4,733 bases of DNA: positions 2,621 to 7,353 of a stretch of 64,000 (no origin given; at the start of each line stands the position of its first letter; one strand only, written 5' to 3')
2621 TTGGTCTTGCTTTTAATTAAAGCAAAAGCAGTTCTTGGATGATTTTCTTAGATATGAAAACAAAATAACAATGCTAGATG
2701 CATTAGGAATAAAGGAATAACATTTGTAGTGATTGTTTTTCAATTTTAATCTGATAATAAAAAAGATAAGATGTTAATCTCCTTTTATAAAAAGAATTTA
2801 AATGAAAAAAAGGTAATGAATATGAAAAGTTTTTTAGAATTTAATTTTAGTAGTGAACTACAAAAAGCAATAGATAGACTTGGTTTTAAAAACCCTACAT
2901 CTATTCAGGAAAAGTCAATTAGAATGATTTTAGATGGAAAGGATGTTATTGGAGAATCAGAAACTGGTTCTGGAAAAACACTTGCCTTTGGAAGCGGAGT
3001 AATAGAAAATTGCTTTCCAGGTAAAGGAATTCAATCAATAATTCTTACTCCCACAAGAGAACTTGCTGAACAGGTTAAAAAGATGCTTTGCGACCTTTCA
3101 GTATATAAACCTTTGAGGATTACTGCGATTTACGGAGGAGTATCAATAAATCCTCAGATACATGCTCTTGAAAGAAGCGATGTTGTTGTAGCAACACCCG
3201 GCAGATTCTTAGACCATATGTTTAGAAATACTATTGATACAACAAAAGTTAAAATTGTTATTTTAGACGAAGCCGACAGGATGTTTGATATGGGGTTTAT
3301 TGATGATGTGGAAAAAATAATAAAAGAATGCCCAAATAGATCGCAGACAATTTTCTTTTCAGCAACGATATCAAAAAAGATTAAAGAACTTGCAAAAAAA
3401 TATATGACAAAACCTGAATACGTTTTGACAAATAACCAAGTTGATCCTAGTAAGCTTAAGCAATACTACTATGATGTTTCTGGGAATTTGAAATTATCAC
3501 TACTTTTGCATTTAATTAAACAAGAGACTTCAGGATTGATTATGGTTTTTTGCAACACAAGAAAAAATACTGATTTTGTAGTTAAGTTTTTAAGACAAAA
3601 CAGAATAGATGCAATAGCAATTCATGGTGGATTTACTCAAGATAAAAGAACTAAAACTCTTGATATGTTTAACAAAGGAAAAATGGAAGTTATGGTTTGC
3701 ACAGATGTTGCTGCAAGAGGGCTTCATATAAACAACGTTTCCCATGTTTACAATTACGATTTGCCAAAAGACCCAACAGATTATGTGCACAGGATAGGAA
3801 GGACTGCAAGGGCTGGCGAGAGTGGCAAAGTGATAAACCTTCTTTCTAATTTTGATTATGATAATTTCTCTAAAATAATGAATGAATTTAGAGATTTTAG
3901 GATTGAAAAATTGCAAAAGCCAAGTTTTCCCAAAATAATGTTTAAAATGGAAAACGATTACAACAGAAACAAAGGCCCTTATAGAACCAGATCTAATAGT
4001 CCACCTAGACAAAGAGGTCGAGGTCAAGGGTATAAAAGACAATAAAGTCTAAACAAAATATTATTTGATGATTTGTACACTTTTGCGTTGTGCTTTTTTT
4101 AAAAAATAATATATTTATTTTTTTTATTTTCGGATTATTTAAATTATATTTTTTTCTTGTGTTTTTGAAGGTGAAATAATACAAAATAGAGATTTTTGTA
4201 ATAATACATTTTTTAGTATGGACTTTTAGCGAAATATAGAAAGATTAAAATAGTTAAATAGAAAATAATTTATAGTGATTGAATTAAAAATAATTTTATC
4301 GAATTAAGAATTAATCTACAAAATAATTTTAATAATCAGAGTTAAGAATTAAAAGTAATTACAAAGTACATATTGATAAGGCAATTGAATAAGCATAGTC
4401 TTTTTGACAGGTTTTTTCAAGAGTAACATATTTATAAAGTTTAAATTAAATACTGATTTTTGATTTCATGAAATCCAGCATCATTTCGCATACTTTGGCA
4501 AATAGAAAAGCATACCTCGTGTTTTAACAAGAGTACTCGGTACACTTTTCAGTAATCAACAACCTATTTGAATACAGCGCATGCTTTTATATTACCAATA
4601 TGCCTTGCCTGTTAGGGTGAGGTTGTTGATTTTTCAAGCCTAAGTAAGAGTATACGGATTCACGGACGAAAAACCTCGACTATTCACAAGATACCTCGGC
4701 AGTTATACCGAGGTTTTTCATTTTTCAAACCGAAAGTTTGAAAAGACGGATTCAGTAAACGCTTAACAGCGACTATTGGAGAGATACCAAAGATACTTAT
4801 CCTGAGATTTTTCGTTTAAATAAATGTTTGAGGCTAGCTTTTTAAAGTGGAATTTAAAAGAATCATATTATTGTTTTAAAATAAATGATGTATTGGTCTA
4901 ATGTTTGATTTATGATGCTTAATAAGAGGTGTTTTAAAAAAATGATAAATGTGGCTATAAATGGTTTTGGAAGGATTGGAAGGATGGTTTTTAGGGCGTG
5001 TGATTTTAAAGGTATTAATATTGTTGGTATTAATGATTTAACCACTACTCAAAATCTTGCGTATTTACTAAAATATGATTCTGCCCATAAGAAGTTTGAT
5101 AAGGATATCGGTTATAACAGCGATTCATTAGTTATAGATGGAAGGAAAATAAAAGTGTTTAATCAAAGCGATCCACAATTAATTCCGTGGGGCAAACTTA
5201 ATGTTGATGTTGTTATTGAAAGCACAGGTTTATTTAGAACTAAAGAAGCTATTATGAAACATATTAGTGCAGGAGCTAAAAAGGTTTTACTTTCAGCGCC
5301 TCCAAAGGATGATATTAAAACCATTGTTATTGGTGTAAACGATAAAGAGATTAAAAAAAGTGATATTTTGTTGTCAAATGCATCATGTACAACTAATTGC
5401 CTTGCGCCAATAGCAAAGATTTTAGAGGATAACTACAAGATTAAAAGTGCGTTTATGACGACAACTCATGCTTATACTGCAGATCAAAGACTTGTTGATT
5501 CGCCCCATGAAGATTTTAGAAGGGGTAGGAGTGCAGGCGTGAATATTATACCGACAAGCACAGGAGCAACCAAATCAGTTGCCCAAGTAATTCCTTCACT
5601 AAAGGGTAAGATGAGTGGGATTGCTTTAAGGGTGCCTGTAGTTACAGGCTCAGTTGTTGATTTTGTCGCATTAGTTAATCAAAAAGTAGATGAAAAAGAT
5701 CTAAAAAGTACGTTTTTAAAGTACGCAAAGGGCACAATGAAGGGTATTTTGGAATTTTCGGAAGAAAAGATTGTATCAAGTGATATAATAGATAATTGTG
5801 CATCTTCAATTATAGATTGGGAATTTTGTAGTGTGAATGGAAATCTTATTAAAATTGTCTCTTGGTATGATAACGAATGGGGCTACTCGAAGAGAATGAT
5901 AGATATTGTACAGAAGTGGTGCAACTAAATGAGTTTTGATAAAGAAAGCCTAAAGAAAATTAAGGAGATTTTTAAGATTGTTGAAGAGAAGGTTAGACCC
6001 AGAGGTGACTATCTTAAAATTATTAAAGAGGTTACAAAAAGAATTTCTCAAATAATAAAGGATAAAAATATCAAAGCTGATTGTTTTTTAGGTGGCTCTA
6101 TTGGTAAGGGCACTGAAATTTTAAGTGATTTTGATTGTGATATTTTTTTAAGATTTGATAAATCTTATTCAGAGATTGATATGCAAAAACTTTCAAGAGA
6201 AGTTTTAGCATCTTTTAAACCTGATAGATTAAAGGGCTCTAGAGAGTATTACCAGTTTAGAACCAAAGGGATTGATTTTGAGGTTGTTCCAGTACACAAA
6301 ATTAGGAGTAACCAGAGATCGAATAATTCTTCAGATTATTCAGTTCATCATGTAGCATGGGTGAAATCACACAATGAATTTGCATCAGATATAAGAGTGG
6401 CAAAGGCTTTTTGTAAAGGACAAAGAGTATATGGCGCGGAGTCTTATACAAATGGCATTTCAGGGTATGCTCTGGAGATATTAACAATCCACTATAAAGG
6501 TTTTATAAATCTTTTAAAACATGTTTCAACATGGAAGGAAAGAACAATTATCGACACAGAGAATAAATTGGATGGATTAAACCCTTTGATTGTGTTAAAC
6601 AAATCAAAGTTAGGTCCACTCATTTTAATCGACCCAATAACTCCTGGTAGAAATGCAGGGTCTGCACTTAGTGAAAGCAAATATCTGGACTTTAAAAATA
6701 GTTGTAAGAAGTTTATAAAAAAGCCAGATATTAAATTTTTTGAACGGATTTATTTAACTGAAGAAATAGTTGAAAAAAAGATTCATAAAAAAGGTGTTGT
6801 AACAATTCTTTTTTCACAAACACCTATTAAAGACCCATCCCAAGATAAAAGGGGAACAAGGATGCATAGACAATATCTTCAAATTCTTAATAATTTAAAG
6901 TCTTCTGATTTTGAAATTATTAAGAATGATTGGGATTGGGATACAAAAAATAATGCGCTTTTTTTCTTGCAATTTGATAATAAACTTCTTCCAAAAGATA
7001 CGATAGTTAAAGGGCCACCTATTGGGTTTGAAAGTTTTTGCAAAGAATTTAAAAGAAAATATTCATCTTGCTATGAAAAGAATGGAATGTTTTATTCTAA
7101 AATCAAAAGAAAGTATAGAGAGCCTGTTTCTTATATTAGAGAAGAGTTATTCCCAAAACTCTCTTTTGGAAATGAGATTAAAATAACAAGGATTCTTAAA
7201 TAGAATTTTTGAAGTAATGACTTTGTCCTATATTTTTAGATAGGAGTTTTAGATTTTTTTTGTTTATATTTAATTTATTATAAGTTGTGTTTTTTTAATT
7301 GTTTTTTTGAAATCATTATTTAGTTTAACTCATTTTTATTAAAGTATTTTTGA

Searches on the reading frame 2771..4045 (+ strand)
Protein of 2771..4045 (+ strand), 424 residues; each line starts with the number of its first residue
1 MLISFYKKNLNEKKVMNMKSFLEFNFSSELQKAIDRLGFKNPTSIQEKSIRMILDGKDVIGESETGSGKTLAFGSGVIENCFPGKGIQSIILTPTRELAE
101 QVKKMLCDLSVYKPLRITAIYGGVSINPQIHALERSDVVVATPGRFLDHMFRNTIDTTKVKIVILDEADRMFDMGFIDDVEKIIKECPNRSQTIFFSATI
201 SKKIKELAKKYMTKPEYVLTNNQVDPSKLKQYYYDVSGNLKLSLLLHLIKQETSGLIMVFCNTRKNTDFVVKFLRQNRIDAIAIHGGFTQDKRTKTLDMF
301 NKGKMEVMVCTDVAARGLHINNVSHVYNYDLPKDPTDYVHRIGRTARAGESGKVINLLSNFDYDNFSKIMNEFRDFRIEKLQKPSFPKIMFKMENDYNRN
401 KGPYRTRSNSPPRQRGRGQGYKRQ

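Call 76: search_protein_families(library=pfam, proteins=[window:2771-4045:+], max_evalue=0.001)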
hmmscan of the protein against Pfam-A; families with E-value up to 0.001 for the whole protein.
window:2771-4045:+ (424 aa): 3 families
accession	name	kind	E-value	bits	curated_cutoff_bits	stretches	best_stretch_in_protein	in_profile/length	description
PF00270.35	DEAD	-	1.3e-44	152.3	26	1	43-207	1-167/167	DEAD/DEAH box helicase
PF00271.37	Helicase_C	-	1.8e-34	118.7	23.5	1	241-349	2-110/110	Helicase conserved C-terminal domain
PF04851.21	ResIII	-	1.9e-07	31.6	22.5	1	44-201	6-163/164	Type III restriction enzyme, res subunit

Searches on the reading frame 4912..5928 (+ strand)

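Call 76: search_protein_families(library=pfam, proteins=[window:4912-5928:+], max_evalue=0.001)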
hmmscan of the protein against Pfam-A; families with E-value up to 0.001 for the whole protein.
window:4912-5928:+ (338 aa): 2 families
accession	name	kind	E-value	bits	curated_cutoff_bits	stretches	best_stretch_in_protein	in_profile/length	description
PF02800.25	Gp_dh_C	-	4.2e-55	186.1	24.4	1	164-319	1-158/158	Glyceraldehyde 3-phosphate dehydrogenase, C-terminal domain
PF00044.30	Gp_dh_N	-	9.3e-37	125.8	31.7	1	12-111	1-101/101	Glyceraldehyde 3-phosphate dehydrogenase, NAD binding domain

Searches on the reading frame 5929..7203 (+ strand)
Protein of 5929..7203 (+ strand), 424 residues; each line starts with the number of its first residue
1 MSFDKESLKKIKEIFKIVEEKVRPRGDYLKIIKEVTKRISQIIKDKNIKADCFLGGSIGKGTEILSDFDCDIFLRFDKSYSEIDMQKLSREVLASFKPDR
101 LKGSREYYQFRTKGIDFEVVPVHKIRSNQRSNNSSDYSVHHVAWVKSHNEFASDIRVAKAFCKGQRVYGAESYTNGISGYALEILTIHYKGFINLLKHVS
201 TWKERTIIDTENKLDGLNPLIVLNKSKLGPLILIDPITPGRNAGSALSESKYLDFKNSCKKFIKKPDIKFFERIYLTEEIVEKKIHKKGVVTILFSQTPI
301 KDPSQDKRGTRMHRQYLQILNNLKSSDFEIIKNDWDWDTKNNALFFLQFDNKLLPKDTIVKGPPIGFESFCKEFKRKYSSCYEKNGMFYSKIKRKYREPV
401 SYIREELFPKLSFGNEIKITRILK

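Call 76: search_protein_families(library=pfam, proteins=[window:5929-7203:+], max_evalue=0.001)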
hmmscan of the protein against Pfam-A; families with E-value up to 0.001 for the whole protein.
window:5929-7203:+ (424 aa): 3 families
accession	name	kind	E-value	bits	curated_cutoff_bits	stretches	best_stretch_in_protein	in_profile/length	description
PF09249.16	tRNA_NucTransf2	-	8.3e-32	110.2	27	1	154-272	2-113/113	tRNA nucleotidyltransferase, second domain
PF21133.2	CAA_C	-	1.2e-09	38.4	22.2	1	291-418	6-132/144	CCA-adding enzyme, C-terminal domain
PF18144.7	SMODS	-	0.00099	19.8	26.5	0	31-127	27-135/164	Second Messenger Oligonucleotide or Dinucleotide Synthetase domain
